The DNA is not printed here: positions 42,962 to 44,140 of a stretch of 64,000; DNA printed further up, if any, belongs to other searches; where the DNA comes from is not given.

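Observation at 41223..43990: Three tandem, translationally coupled amidohydrolase_2 paralogs that all lack the N-terminal HxH metal motif, coupled to an Mcr-like racemase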

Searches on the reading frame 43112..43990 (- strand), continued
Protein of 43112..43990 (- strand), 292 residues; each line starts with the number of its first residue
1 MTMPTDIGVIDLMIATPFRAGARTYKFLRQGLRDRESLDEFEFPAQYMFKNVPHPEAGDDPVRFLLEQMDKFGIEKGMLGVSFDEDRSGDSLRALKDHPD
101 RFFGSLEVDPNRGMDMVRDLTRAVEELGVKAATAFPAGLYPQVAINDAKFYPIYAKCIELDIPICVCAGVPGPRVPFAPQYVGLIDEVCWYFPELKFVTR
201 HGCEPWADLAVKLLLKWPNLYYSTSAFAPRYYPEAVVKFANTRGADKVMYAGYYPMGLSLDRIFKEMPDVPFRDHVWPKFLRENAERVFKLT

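Call 24: search_protein_representatives(alignment_id=A1)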
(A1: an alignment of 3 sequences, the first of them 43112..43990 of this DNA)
Query: 3 sequences, 296 profile positions. Proteins with E-value up to 0.001 (for the whole library): 3235; up to 1e-10: 1498; up to 1e-30: 313. The best 150 are listed.
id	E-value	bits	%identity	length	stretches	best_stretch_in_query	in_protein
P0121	2.8e-137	473.0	-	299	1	5-295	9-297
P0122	1.2e-120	418.5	-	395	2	140-295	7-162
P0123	6.2e-110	383.3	-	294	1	29-294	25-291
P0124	8.9e-108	376.2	-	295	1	12-294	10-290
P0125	5.6e-107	373.6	-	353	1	75-292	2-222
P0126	2.4e-103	361.6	-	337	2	118-219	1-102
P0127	8.5e-103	359.8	-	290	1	15-295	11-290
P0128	6.9e-102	356.9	-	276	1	112-294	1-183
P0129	3.6e-101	354.5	-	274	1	64-295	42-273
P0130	6.1e-97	340.6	-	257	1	104-295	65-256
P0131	3.0e-90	318.7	-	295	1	7-295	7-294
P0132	7.7e-88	310.7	-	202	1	110-261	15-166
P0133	5.7e-87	307.9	-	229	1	129-276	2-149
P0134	1.7e-86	306.3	-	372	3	188-280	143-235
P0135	4.8e-86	304.8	-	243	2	158-295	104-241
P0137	5.4e-81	288.3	-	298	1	11-294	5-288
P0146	2.6e-76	272.9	-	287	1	13-295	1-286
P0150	7.2e-74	264.9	-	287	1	39-295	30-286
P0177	2.1e-61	223.9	-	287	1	15-295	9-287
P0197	9.9e-57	208.6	-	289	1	32-295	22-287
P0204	8.7e-55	202.2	-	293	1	67-293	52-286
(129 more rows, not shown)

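Call 28: search_solved_structures(query=A3, max_evalue=0.01, show_alignments=5)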
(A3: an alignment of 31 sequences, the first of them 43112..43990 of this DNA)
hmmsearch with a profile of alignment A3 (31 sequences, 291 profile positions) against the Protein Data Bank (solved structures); distinct sequences matched with E-value up to 0.01: 35.
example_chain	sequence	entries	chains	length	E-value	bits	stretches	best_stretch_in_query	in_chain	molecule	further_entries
3irs_A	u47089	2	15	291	1.7e-34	122.9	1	50-288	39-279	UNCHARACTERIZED PROTEIN BB4693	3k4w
4inf_A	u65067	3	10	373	4.4e-15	59.2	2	29-164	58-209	METAL-DEPENDENT HYDROLASE | 5-Carboxyvanillate Decarboxylase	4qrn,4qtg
4qs5_A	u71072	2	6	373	6.2e-15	58.7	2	29-164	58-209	Ligw2 Decarboxylase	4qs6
3s4t_A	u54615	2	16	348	3.4e-10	43.2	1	58-164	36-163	Amidohydrolase 2 | Gamma-resorcylate decarboxylase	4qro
4icm_A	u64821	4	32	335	2.5e-09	40.3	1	56-169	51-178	5-carboxyvanillate decarboxylase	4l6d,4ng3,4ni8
2gwg_A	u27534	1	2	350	3.2e-09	40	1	34-201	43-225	4-oxalomesaconate hydratase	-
3cjp_A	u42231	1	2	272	8.2e-09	38.6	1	174-290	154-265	Predicted amidohydrolase, dihydroorotase family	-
7wjr_A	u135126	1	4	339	1.3e-07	34.6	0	48-164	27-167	2,3-dihydroxybenzoate decarboxylase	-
7wmb_A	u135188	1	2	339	1.4e-07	34.6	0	47-164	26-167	Amidohydrolase 2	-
7wkm_A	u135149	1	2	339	1.6e-07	34.4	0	48-164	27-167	Amidohydrolase 2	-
7a19_A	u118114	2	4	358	2e-07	34.1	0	48-164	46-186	Amidohydrolase 2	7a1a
7wkl_A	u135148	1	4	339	2.4e-07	33.8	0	48-164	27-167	Amidohydrolase 2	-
6m53_A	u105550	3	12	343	2.8e-07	33.6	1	52-149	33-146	2,3-dihydroxybenzoate decarboxylase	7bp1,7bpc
2dvt_A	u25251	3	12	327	4.9e-07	32.8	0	232-290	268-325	Thermophilic reversible gamma-resorcylate decarboxylase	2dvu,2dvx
3ij6_A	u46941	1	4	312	1.6e-06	31.1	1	84-165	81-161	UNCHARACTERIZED METAL-DEPENDENT HYDROLASE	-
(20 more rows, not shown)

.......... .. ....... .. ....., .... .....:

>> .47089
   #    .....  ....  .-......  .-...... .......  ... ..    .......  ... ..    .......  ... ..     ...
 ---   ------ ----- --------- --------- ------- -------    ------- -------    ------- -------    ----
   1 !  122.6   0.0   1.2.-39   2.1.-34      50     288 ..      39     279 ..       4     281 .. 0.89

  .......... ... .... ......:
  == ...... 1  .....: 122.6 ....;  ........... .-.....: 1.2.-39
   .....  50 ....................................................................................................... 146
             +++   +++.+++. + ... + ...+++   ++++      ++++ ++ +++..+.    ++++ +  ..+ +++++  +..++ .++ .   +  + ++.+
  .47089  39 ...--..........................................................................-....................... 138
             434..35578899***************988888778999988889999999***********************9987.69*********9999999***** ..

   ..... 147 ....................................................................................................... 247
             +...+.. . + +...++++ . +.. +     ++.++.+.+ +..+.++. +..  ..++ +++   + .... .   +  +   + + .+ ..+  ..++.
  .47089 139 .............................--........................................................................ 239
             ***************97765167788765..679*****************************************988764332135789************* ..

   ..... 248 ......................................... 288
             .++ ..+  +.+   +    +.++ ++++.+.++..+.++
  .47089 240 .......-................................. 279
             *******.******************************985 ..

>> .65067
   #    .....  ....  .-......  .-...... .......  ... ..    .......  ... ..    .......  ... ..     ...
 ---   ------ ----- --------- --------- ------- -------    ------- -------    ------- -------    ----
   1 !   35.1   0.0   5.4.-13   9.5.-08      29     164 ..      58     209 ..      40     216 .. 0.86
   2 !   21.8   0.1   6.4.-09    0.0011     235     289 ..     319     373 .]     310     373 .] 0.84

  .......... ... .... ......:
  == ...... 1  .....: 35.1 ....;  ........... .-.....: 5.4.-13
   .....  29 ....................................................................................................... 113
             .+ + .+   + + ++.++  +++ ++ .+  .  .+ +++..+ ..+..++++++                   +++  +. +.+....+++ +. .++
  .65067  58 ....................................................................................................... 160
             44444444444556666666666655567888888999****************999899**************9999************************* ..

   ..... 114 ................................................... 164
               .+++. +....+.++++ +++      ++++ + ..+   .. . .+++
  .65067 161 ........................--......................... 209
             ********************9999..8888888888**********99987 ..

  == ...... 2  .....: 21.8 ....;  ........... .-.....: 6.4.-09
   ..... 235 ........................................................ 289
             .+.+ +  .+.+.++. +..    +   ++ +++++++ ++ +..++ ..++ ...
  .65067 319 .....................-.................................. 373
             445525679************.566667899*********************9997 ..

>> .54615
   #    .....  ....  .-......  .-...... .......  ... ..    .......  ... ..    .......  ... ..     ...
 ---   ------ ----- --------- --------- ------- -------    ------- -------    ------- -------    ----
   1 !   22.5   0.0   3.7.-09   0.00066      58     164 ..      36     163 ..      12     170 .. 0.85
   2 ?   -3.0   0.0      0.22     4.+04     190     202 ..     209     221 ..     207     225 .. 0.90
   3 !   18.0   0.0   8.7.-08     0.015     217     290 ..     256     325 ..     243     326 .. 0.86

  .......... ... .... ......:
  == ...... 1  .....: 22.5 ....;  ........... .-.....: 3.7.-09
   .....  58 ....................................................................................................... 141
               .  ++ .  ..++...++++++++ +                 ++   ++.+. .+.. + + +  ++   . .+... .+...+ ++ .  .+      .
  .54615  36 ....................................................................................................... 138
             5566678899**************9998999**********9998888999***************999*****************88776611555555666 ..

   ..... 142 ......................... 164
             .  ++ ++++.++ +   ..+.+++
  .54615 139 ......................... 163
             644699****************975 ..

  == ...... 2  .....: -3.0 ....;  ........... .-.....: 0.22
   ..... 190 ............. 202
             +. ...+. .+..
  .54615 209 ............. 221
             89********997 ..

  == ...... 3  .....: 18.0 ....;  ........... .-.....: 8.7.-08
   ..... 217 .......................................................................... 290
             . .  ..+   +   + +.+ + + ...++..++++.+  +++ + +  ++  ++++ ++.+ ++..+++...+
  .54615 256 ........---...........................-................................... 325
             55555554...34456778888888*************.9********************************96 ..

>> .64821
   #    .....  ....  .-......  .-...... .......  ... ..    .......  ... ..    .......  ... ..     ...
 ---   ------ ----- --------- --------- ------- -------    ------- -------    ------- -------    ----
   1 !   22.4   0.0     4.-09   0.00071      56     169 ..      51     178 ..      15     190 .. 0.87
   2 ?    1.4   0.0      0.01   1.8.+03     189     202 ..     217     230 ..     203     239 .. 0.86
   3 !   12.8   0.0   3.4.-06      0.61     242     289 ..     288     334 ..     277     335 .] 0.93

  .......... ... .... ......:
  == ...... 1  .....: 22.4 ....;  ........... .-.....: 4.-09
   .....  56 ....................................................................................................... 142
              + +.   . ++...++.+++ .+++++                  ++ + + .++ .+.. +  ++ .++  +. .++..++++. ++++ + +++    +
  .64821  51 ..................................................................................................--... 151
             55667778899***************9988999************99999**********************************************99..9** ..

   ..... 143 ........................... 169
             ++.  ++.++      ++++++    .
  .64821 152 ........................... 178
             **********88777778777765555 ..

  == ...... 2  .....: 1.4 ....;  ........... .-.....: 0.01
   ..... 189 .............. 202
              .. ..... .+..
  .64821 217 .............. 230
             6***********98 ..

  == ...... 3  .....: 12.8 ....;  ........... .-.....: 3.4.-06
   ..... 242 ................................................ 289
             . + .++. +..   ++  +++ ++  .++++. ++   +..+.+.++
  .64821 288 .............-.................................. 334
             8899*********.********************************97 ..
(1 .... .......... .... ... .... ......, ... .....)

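Call 29: find_encoding_contigs(protein=P0150, flank=8000, max_places=2)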
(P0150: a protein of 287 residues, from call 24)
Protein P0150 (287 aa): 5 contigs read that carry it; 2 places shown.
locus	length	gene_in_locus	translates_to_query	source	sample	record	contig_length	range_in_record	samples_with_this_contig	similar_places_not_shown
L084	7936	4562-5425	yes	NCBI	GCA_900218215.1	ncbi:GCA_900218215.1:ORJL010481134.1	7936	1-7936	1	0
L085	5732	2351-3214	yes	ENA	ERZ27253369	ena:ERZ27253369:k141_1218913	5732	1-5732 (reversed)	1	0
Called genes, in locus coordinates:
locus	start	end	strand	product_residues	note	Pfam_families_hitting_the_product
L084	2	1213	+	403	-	?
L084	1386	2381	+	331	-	PF08461:WHD_RNase_R, PF01995:NRD1_2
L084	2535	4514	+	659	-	PF00795:CN_hydrolase, PF02540:NAD_synthase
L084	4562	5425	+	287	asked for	PF04909:Amidohydro_2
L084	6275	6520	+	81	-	-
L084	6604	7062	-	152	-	-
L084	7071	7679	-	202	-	-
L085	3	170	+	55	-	?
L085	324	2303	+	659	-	PF00795:CN_hydrolase, PF02540:NAD_synthase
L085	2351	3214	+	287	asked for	PF04909:Amidohydro_2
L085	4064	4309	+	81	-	-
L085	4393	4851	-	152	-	-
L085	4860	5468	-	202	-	-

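Call 32: predict_structure(alignment_id=A3)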
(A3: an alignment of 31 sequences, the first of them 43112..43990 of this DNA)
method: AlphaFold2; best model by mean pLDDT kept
length: 292 residues; sequences in the alignment: 31
mean_pLDDT: 92.4   pTM: 0.91
mean pLDDT of the five models: 92.4, 91.5, 90.0, 89.7, 87.7
residues with pLDDT >= 90: 216; 70-90: 69; 50-70: 7; < 50: 0
segments of 3 or more residues with pLDDT < 50: none
pLDDT, mean of each block of 10 residues (from residue 1): 84 86 70 82 77 80 95 97 90 97 98 98 97 94 97 99 97 88 98 98 94 99 92 96 98 90 94 97 98 90
secondary structure, 60 per line:
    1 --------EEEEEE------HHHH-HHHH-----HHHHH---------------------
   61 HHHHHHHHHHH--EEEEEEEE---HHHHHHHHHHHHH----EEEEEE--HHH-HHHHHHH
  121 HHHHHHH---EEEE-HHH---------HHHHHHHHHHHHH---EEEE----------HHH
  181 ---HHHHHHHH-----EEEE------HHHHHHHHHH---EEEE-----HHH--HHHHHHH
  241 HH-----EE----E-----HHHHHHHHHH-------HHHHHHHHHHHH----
elements in order: E9-14 H21-24 H26-29 H35-39 H61-71 E74-81 H85-97 E102-107 H114-127 E131-134 H148-160 E164-167 H184-191 E197-200 H207-216 E220-223 H234-242 H260-269 H277-288

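Call 33: list_cluster_members(proteins=[P0121, P0123, P0124, P0127, P0131, P0137, P0146, P0177, P0197, P0204])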
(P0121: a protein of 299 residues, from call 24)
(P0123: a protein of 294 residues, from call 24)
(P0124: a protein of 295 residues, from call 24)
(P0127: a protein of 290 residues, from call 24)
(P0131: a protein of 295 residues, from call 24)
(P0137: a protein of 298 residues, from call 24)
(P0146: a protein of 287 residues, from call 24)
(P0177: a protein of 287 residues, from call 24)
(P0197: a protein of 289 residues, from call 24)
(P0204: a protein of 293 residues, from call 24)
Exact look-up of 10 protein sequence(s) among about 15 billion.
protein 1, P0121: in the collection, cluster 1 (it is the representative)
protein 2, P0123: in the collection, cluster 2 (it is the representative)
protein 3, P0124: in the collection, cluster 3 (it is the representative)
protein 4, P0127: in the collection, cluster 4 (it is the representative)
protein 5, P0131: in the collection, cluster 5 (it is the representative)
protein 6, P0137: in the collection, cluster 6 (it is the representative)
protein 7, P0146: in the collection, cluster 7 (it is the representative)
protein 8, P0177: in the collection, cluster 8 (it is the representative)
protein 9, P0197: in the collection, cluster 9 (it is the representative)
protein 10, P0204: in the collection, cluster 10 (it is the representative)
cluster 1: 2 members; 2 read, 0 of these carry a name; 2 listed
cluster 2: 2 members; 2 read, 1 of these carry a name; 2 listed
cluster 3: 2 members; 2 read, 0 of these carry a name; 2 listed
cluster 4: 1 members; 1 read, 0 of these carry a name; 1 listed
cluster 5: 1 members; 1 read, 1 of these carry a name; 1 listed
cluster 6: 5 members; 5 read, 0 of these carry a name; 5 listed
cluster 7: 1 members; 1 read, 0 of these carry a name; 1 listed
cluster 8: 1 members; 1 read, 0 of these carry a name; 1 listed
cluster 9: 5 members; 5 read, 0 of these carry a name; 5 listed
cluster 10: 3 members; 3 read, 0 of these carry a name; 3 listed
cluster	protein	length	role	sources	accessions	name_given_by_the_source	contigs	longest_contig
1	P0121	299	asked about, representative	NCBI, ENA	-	-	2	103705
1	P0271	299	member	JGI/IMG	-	-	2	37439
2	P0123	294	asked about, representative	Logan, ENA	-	-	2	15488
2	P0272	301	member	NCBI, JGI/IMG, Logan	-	predicted TIM-barrel fold metal-dependent hydrolase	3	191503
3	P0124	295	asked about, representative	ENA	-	-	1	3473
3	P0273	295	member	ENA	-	-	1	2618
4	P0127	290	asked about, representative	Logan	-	-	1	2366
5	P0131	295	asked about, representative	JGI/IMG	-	hypothetical protein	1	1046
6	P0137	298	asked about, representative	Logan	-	-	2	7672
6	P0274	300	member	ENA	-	-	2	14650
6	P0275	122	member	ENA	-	-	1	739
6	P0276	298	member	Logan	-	-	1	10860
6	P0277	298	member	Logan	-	-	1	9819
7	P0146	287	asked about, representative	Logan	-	-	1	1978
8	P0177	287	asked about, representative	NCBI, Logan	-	-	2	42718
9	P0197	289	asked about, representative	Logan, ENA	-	-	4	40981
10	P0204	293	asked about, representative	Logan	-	-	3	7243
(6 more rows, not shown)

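Call 35: fold_search(model_id=the predicted structure, library=pdb)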
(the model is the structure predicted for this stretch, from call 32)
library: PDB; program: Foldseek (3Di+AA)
matches with E <= 10: 1728; with E <= 0.001: 101
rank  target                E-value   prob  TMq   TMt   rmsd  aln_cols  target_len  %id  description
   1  3irs_A                1.1e-14  1.00  0.69  0.72   6.3       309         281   22  CRYSTAL STRUCTURE OF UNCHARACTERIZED TIM-BARREL PROTEIN BB4693 FROM Bordetella bronchiseptica (released 2009-09-01)
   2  4qs5_A                7.0e-13  1.00  0.68  0.58   6.3       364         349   20  CRYSTAL STRUCTURE of 5-CARBOXYVANILLATE DECARBOXYLASE LIGW2 FROM NOVOSPHINGOBIUM AROMATICIVORANS DSM 12444 (TARGET EFI (released 2014-08-06)
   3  4inf_A                1.6e-12  1.00  0.67  0.57   6.4       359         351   19  Crystal structure of amidohydrolase saro_0799 (target efi-505250) from novosphingobium aromaticivorans dsm 12444 with  (released 2013-01-16)
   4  4qs5_C                1.7e-12  1.00  0.68  0.58   6.0       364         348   20  CRYSTAL STRUCTURE of 5-CARBOXYVANILLATE DECARBOXYLASE LIGW2 FROM NOVOSPHINGOBIUM AROMATICIVORANS DSM 12444 (TARGET EFI (released 2014-08-06)
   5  4qrn_D                2.8e-12  1.00  0.69  0.59   5.9       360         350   20  HIGH-RESOLUTION CRYSTAL STRUCTURE of 5-CARBOXYVANILLATE DECARBOXYLASE (TARGET EFI-505250) FROM NOVOSPHINGOBIUM AROMATI (released 2014-08-06)
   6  4inf_C                3.3e-12  1.00  0.70  0.60   6.2       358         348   20  Crystal structure of amidohydrolase saro_0799 (target efi-505250) from novosphingobium aromaticivorans dsm 12444 with  (released 2013-01-16)
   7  4inf_B                3.5e-12  1.00  0.69  0.59   6.1       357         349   20  Crystal structure of amidohydrolase saro_0799 (target efi-505250) from novosphingobium aromaticivorans dsm 12444 with  (released 2013-01-16)
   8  4qrn_A                3.5e-12  1.00  0.69  0.58   6.2       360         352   19  HIGH-RESOLUTION CRYSTAL STRUCTURE of 5-CARBOXYVANILLATE DECARBOXYLASE (TARGET EFI-505250) FROM NOVOSPHINGOBIUM AROMATI (released 2014-08-06)
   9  3s4t_G                3.0e-11  1.00  0.65  0.59   6.3       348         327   17  Crystal structure of putative amidohydrolase-2 (EFI-target 500288)from Polaromonas sp. JS666 (released 2011-08-24)
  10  4l6d_A                3.8e-11  1.00  0.69  0.61   6.0       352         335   14  Crystal structure of 5-carboxyvanillate decarboxylase from Sphingomonas paucimobilis complexed with vanillic acid (released 2013-11-13)
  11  2dvt_B                5.8e-11  1.00  0.67  0.61   5.5       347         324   15  Crystal Structure of 2,6-Dihydroxybenzoate Decarboxylase from Rhizobium (released 2006-09-19)
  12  2dvt_D                6.6e-11  1.00  0.65  0.60   5.4       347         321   15  Crystal Structure of 2,6-Dihydroxybenzoate Decarboxylase from Rhizobium (released 2006-09-19)
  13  2dvu_C                1.2e-10  1.00  0.64  0.58   6.3       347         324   16  Crystal Structure of 2,6-Dihydroxybenzoate Decarboxylase Complexed with 2,6-Dihydroxybenzoate (released 2006-09-19)
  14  2dvt_C                1.3e-10  1.00  0.64  0.59   5.7       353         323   16  Crystal Structure of 2,6-Dihydroxybenzoate Decarboxylase from Rhizobium (released 2006-09-19)
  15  2dvt_A                1.4e-10  1.00  0.67  0.61   5.5       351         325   16  Crystal Structure of 2,6-Dihydroxybenzoate Decarboxylase from Rhizobium (released 2006-09-19)
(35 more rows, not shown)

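Call 36: find_encoding_contigs(protein=P0121, flank=9000, max_places=1)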
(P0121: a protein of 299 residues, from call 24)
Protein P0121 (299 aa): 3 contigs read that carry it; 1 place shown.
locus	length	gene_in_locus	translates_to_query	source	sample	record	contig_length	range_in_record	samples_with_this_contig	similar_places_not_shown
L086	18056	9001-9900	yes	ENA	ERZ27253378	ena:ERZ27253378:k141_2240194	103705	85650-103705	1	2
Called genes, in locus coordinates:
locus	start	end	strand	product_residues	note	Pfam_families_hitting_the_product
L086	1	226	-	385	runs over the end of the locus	PF04909:Amidohydro_2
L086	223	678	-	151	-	PF12172:zf-ChsH2 (faint), PF01796:OB_ChsH2_C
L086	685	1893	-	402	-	PF22691:Thiolase_C_1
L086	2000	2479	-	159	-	PF00034:Cytochrom_C, PF13442:Cytochrome_CBB3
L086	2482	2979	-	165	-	PF00355:Rieske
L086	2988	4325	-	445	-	PF00033:Cytochrome_B, PF14358:DUF4405 (weak), PF13631:Cytochrom_B_N_2, PF00032:Cytochrom_B_C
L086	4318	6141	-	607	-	PF14691:Fer4_20, PF01593:Amino_oxidase (weak), PF07992:Pyr_redox_2, PF13450:NAD_binding_8, PF00037:Fer4, PF12838:Fer4_7, PF13187:Fer4_9, PF13237:Fer4_10, +4 more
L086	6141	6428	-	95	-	-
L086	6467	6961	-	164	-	PF06525:SoxE, PF00127:Copper-bind (weak)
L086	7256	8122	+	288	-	PF04909:Amidohydro_2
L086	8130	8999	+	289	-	PF04909:Amidohydro_2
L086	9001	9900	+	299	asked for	PF04909:Amidohydro_2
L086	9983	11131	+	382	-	PF02515:CoA_transf_3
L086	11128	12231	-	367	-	PF16701:Ad_Cy_reg, PF00211:Guanylate_cyc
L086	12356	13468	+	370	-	PF03403:PAF-AH_p_II, PF01738:DLH (weak), PF07224:Chlorophyllase (faint), PF00561:Abhydrolase_1 (faint), PF12740:PETase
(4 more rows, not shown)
